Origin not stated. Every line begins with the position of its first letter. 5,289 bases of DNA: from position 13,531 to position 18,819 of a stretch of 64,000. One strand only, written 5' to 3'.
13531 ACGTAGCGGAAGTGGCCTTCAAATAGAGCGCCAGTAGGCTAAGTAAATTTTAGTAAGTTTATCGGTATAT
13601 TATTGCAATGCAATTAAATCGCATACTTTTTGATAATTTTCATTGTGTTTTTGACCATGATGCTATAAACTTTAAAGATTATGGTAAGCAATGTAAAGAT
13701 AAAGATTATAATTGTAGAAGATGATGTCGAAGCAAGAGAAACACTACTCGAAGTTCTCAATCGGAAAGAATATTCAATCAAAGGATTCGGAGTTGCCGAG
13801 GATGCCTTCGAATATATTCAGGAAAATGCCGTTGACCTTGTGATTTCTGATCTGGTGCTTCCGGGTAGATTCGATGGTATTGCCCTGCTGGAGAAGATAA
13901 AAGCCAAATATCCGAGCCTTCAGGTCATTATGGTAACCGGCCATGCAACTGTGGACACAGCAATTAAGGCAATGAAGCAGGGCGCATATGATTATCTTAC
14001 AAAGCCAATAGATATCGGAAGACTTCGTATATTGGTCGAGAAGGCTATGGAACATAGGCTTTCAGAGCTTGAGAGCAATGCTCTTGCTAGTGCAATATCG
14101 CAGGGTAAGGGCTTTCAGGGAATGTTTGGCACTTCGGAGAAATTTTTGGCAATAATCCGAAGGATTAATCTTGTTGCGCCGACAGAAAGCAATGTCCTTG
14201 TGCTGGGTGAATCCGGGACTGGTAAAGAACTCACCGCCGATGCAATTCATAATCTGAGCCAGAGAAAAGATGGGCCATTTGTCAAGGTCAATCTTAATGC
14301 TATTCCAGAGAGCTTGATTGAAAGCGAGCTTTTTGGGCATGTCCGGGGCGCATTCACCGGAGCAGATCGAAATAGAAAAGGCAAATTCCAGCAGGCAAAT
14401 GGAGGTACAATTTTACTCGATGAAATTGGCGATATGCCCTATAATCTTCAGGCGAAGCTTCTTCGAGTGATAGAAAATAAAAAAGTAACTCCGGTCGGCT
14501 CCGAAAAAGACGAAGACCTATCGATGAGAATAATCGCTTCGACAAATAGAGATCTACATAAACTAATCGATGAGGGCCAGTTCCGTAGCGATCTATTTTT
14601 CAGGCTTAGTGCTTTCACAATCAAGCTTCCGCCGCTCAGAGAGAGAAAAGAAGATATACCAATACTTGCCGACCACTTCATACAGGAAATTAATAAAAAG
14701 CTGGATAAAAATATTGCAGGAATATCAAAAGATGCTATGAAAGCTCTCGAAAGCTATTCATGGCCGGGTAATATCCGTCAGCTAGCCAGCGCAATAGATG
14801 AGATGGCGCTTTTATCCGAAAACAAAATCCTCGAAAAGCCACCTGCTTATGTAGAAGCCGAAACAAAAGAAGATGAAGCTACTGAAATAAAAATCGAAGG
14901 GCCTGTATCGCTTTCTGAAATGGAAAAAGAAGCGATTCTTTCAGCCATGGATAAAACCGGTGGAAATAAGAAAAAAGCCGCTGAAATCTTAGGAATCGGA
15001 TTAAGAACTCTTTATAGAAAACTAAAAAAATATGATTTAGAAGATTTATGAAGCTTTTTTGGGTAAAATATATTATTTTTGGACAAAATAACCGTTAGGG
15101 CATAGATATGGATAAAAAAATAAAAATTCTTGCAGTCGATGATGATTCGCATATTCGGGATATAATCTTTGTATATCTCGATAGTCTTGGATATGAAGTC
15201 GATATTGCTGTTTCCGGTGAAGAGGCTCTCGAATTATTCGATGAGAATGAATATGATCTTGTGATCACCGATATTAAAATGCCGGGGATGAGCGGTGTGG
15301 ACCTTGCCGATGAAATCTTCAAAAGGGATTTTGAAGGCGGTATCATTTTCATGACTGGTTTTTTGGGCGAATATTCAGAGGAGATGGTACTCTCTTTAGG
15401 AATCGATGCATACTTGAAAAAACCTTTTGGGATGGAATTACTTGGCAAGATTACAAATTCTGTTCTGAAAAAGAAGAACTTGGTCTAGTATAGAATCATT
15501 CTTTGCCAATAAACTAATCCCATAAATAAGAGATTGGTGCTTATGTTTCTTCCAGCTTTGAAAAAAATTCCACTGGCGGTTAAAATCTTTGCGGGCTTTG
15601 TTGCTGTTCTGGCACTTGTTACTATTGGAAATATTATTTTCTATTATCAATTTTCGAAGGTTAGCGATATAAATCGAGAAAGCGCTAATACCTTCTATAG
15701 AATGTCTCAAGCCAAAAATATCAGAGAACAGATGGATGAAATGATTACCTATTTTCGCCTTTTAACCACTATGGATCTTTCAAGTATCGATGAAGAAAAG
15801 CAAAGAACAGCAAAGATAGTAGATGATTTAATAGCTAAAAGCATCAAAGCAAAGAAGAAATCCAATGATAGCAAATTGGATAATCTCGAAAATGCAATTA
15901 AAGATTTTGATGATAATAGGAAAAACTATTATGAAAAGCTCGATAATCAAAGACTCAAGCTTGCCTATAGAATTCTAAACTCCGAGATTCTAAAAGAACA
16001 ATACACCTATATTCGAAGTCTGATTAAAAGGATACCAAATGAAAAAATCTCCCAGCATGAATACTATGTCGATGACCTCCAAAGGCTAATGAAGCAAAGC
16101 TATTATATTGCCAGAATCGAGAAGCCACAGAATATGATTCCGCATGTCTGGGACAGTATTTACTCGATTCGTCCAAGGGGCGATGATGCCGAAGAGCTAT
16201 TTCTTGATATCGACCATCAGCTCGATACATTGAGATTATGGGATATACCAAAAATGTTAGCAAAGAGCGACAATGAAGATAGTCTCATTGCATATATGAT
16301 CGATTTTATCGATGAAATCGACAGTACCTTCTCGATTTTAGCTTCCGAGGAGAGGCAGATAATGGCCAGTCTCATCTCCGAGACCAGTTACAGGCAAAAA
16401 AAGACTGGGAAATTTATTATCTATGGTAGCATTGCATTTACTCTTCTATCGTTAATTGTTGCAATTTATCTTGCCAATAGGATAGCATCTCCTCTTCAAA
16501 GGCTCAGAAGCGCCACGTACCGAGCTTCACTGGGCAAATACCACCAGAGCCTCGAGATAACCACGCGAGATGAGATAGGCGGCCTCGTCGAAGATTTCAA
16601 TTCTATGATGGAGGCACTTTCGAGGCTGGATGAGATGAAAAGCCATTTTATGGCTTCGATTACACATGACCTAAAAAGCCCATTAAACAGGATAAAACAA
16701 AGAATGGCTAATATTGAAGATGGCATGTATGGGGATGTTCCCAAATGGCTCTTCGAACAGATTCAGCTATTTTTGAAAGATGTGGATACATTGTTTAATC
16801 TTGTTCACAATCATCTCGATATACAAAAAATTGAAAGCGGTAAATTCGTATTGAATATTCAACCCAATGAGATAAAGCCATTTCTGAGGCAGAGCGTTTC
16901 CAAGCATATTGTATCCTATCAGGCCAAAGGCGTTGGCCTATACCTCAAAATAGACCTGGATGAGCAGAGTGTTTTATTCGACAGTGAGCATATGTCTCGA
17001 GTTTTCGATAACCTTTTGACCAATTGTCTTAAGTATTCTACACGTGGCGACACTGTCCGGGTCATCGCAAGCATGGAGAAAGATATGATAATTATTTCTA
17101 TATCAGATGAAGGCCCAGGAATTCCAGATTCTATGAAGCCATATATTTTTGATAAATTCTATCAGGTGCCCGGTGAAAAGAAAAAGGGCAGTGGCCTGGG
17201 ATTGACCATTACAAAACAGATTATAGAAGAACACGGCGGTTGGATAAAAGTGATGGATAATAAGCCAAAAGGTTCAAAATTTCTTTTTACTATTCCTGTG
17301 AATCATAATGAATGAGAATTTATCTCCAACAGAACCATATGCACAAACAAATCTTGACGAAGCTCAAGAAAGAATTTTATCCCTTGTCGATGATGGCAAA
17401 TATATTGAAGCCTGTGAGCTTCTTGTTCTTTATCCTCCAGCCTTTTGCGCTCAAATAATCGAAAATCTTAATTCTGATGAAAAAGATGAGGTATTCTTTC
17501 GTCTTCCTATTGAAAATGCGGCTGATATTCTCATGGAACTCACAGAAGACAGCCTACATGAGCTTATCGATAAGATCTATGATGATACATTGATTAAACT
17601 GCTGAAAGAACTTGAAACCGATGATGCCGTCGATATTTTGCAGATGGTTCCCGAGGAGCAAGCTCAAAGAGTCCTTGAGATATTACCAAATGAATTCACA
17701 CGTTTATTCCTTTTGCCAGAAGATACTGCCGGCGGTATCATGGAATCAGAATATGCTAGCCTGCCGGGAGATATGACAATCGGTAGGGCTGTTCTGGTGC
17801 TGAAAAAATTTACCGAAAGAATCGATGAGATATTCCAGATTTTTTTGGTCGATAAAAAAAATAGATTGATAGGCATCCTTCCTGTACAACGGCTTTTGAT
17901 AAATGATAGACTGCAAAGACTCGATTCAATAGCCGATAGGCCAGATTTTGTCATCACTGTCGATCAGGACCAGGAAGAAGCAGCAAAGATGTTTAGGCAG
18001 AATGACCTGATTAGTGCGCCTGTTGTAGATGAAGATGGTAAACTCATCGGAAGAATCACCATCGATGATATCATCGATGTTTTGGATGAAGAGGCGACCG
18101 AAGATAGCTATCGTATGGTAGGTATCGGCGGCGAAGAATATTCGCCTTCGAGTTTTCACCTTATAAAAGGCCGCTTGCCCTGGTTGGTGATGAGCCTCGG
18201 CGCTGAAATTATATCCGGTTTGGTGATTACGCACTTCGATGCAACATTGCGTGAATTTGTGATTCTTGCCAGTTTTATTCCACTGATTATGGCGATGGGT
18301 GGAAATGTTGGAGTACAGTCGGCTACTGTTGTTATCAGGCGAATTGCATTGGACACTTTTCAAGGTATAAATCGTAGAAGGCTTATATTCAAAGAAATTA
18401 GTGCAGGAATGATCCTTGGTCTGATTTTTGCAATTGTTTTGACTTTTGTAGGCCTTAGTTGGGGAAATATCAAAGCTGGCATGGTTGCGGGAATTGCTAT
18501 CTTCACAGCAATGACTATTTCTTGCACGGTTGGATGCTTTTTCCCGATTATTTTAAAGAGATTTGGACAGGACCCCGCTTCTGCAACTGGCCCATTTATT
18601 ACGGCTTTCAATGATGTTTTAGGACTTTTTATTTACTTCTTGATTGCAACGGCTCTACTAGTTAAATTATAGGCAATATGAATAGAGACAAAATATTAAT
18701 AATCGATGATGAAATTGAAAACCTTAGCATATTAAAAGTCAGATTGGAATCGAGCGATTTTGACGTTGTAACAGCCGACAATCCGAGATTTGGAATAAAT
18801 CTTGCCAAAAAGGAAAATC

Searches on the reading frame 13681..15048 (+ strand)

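Call 50: search_protein_families(library=pfam, proteins=[window:13681-15048:+], max_evalue=0.00001)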
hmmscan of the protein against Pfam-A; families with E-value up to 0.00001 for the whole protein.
window:13681-15048:+ (456 aa): 7 families
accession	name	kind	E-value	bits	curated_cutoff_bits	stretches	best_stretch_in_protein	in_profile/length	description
PF00158.32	Sigma54_activat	-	4.5e-67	225.4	20.2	1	149-314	2-167/168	Sigma-54 interaction domain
PF00072.30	Response_reg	-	1.4e-27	96.4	30.2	1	9-118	1-109/111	Response regulator receiver domain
PF14532.12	Sigma54_activ_2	-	4.9e-24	85.6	25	1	149-319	1-138/138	Sigma-54 interaction domain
PF25601.1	AAA_lid_14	-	1.2e-23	83.2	27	1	320-385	1-66/87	AAA+ ATPase lid domain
PF02954.25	HTH_8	-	2.3e-17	62.9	22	1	411-451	2-42/42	Bacterial regulatory protein, Fis family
PF07728.20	AAA_5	-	3.4e-08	34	22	1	171-290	1-123/139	AAA domain (dynein-related subfamily)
PF07724.20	AAA_2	-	1.4e-06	28.9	27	1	169-301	3-136/166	AAA domain (Cdc48 subfamily)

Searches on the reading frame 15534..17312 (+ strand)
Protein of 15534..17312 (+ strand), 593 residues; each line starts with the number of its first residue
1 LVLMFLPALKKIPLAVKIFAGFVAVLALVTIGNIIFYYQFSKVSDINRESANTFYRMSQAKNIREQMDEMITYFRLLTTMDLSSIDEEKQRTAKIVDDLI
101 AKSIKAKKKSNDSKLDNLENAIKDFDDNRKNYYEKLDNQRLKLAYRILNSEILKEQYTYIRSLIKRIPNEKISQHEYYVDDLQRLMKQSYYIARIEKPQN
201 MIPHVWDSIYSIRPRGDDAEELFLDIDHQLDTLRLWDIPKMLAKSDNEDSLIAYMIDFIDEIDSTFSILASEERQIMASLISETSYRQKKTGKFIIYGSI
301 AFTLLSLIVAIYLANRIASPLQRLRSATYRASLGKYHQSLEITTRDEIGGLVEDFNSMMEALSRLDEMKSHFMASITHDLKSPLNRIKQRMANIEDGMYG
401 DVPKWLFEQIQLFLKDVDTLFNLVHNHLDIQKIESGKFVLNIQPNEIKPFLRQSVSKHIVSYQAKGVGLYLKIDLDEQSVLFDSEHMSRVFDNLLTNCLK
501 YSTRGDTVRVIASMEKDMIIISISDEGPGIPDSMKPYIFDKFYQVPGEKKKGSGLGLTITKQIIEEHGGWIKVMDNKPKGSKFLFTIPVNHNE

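Call 50: search_protein_families(library=pfam, proteins=[window:15534-17312:+], max_evalue=0.00001)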
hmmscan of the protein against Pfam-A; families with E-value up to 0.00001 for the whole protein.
window:15534-17312:+ (593 aa): 3 families
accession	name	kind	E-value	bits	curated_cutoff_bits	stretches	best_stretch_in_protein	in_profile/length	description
PF02518.31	HATPase_c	-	2e-25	89.8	26.4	1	483-590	2-110/111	Histidine kinase-, DNA gyrase B-, and HSP90-like ATPase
PF00672.30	HAMP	-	1.6e-12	48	25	1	313-363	2-52/53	HAMP domain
PF00512.31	HisKA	-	6.5e-06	26.6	26.9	0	368-436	1-66/66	His Kinase A (phospho-acceptor) domain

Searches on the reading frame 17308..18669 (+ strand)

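Call 50: search_protein_families(library=pfam, proteins=[window:17308-18669:+], max_evalue=0.00001)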
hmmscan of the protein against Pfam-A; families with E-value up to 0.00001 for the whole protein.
window:17308-18669:+ (454 aa): 3 families
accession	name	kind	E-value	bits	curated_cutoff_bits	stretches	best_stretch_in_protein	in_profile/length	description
PF01769.21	MgtE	-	4e-34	118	27.6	1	324-446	1-125/125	Divalent cation transporter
PF03448.22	MgtE_N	-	3.8e-17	63.1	25.9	1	43-129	2-88/102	MgtE intracellular N domain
PF00571.33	CBS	-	2.8e-16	60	24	1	208-260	4-56/57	CBS domain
